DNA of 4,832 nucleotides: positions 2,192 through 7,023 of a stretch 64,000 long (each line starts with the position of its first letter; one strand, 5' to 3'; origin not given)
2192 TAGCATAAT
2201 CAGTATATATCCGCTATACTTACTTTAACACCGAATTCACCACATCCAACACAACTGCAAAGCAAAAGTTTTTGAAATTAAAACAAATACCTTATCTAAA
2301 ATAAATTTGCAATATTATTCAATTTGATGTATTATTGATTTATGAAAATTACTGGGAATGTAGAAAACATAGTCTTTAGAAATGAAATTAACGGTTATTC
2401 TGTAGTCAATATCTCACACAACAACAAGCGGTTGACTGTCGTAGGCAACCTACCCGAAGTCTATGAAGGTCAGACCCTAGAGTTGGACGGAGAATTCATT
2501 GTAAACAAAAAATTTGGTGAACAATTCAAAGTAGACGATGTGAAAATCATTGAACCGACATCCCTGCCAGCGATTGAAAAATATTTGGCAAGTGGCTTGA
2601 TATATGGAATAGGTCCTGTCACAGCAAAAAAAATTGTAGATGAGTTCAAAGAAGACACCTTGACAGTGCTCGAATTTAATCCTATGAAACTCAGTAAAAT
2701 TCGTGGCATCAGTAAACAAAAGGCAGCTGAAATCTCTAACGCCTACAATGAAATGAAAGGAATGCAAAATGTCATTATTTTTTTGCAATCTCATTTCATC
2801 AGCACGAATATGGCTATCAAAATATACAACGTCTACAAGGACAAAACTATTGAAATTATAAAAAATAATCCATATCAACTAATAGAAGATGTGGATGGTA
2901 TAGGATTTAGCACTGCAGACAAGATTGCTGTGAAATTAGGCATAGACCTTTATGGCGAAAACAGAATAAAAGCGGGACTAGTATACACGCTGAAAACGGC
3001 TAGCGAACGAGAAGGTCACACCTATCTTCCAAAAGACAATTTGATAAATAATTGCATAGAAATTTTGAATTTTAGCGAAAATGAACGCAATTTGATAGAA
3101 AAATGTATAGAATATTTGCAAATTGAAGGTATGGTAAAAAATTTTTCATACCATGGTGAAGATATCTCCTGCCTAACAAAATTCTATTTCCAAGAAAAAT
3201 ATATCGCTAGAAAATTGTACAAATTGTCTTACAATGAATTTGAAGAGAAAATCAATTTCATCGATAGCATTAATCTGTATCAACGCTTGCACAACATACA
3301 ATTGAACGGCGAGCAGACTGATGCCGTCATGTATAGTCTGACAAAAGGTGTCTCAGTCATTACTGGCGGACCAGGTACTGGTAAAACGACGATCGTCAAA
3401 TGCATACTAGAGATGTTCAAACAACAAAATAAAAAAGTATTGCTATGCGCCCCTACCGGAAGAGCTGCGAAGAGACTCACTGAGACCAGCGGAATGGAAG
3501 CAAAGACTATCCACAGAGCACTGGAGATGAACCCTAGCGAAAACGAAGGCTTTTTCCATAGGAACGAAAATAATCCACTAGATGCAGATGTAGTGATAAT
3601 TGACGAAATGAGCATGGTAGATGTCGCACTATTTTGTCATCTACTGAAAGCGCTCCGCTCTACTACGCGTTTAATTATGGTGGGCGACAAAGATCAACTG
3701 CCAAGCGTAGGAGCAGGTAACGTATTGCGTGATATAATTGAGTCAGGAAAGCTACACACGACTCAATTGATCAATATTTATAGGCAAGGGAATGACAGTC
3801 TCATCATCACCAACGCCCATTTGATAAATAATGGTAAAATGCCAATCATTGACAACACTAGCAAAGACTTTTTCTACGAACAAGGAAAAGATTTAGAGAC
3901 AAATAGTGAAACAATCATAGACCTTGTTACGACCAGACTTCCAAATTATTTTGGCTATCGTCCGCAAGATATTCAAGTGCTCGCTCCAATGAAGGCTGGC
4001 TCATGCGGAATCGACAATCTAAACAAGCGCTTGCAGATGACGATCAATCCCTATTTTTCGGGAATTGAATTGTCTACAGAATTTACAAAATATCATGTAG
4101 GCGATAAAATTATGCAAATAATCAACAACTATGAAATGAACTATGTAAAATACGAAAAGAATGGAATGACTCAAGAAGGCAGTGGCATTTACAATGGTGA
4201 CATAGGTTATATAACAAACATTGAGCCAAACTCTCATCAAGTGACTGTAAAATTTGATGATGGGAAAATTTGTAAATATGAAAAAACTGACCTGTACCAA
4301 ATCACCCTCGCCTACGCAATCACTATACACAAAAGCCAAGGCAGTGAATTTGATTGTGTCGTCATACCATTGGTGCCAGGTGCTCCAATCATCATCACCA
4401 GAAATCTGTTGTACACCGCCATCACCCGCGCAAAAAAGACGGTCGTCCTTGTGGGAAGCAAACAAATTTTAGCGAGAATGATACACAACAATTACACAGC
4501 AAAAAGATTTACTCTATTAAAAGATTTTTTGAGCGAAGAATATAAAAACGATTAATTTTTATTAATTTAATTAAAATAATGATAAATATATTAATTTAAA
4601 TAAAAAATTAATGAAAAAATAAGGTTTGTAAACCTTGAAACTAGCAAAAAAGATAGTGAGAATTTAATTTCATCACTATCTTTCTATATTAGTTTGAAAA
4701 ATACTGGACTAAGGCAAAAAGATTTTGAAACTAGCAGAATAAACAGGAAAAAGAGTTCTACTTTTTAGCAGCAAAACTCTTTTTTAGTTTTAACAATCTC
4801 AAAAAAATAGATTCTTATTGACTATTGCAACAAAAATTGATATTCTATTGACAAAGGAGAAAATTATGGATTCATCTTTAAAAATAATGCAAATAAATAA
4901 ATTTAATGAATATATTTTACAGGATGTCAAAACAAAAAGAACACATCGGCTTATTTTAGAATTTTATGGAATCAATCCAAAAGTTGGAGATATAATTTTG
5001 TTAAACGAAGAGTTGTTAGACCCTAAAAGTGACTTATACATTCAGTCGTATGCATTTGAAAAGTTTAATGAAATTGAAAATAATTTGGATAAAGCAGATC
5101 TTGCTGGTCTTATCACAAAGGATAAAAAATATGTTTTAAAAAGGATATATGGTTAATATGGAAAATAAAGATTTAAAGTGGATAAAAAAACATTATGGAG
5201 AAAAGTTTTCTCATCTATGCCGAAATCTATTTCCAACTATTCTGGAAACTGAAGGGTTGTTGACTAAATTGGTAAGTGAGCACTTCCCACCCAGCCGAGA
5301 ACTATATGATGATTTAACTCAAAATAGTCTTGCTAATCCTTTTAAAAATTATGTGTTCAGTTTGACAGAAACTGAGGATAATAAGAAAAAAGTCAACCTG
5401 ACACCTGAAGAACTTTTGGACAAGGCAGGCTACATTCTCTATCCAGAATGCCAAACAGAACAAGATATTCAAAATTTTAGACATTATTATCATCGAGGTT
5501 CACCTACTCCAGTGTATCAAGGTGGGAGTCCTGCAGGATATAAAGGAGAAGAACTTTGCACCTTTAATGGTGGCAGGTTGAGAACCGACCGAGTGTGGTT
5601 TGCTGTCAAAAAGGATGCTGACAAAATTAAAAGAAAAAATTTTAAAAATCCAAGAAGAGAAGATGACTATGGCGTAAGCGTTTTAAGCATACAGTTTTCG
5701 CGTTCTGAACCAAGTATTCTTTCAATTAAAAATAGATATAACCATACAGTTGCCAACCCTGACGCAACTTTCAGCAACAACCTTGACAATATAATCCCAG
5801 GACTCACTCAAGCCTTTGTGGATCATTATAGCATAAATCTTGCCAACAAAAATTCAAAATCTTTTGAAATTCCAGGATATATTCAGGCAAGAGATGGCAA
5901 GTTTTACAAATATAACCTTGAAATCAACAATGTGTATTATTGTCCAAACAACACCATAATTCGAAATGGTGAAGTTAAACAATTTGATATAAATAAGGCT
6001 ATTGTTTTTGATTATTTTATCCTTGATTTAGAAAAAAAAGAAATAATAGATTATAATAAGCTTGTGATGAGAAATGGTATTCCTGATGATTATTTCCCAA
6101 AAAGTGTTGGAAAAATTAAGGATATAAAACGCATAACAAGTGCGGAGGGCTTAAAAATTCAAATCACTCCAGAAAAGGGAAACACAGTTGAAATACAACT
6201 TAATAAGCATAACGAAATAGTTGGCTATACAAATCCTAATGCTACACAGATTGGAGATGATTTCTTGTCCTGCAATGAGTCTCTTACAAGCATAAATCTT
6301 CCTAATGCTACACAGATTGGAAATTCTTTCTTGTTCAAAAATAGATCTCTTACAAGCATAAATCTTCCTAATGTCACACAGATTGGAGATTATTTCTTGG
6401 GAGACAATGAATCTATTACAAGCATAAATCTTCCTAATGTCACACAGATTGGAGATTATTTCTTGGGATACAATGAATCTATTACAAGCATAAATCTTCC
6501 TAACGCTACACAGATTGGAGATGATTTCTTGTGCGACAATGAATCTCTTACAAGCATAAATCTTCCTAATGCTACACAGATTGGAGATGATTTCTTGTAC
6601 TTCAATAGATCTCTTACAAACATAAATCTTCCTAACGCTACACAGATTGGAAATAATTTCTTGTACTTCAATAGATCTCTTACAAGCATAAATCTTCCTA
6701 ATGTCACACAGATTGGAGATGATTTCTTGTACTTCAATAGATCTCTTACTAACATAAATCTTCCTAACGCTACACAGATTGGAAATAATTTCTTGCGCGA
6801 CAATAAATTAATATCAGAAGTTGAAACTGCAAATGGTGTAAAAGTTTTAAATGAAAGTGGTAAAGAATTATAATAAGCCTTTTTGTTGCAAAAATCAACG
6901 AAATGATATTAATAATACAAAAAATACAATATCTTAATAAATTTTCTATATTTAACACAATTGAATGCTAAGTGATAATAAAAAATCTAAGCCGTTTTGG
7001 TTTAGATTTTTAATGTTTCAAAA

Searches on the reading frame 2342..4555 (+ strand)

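Call 22: search_protein_families(library=pfam, proteins=[window:2342-4555:+], max_evalue=0.001)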
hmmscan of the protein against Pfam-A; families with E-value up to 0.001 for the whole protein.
window:2342-4555:+ (737 aa): 18 families
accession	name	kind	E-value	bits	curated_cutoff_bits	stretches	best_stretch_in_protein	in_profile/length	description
PF13245.12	AAA_19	-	4.7e-45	153.5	25.1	1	325-457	1-133/134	AAA domain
PF13604.12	AAA_30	-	6e-44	150.5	27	1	320-504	1-178/191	AAA domain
PF14490.11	HHH_RecD2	-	1e-39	134.8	27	1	137-228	1-92/92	ATP-dependent RecD2 DNA helicase HHH domain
PF23139.1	OB_YrrC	-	2.4e-21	75.9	27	1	2-72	3-76/76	ATP-dependent DNA helicase YrrC, OB-fold domain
PF13538.12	UvrD_C_2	-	4.4e-18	65.3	27.4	1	656-704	1-52/52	UvrD-like helicase C-terminal domain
PF18335.7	SH3_13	-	1.2e-16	60.7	41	1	560-638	1-65/65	ATP-dependent RecD-like DNA helicase SH3 domain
PF01443.25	Viral_helicase1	-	4.2e-14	53.3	21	2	339-493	2-138/228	Viral superfamily 1 RNA helicase core domain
PF13086.12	AAA_11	-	7.2e-14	52.6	27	1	320-378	1-67/257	AAA domain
PF14520.12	HHH_5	-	9e-07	29.7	27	0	89-131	9-51/57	Helix-hairpin-helix domain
PF05127.21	NAT10_TcmA_helicase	-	1.1e-06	29.1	22.7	1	339-438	1-113/176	RNA cytidine acetyltransferase NAT10/TcmA, helicase domain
PF05970.20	PIF1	-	1.2e-06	28.7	25.9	1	335-441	22-129/223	PIF1-like helicase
PF13401.12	AAA_22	-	1.1e-05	26.2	27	1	334-448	4-122/130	AAA domain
PF09848.15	SLFN-g3_helicase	-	2.5e-05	24.2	24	1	336-422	2-87/354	Schlafen group 3, DNA/RNA helicase domain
PF00580.27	UvrD-helicase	-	4.2e-05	23.8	23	1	321-381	1-63/271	UvrD/REP helicase N-terminal domain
PF13087.12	AAA_12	-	0.00015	21.8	27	0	582-707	75-194/195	AAA domain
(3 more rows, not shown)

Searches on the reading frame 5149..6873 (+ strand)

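Call 22: search_protein_families(library=pfam, proteins=[window:5149-6873:+], max_evalue=0.001)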
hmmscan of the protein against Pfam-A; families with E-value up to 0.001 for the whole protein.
window:5149-6873:+ (574 aa): 1 family
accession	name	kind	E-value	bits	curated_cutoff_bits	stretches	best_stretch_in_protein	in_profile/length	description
PF13306.12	LRR_5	-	2e-25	89.6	27.7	2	366-481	1-118/127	BspA type Leucine rich repeat region (6 copies)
